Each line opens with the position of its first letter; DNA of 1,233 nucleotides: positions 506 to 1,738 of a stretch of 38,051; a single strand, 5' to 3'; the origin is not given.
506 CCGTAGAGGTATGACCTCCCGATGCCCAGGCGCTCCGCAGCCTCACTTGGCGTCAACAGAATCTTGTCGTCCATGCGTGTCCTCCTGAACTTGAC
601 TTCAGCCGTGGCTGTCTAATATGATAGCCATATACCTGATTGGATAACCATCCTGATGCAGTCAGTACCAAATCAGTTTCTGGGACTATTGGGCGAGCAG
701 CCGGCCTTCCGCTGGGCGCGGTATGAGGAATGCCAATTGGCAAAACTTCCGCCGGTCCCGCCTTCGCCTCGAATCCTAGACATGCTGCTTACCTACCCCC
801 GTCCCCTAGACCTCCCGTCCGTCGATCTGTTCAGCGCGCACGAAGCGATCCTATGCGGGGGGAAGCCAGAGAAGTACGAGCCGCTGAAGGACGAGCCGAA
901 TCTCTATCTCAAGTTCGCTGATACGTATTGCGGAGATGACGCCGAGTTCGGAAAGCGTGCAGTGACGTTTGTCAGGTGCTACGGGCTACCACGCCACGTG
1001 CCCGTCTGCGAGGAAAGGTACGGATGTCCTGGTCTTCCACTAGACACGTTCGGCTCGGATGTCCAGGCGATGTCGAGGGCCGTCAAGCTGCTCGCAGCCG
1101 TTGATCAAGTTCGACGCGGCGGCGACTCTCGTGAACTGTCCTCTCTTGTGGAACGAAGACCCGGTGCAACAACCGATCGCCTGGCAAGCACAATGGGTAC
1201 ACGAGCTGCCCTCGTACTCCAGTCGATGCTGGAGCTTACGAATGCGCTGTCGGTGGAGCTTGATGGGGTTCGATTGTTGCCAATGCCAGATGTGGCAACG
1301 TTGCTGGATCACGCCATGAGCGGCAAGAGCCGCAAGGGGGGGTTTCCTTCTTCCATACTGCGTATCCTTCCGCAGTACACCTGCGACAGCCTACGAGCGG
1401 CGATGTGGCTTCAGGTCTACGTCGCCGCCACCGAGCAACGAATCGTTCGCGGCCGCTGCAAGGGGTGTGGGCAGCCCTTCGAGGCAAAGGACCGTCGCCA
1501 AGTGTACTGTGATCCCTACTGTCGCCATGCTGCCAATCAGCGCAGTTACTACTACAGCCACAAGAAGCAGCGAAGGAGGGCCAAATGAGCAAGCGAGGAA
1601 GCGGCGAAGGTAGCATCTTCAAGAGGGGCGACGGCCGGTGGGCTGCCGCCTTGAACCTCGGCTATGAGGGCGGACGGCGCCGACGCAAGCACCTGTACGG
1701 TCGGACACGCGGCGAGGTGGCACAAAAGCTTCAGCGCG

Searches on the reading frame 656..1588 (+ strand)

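Call 31: search_protein_families(library=pfam, proteins=[window:656-1588:+], max_evalue=0.00001)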
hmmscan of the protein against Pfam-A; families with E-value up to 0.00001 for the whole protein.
window:656-1588:+ (310 aa): 0 families

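Call 43: search_protein_families(library=pfam, proteins=[window:656-1588:+], max_evalue=5)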
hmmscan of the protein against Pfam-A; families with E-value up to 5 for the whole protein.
window:656-1588:+ (310 aa): 1 family
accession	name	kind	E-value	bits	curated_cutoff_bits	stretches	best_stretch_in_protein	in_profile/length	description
PF25160.1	LdpA_Fe-S-bd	-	0.29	11.4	27.6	0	257-273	17-33/49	LdpA Fe-S cluster-binding domain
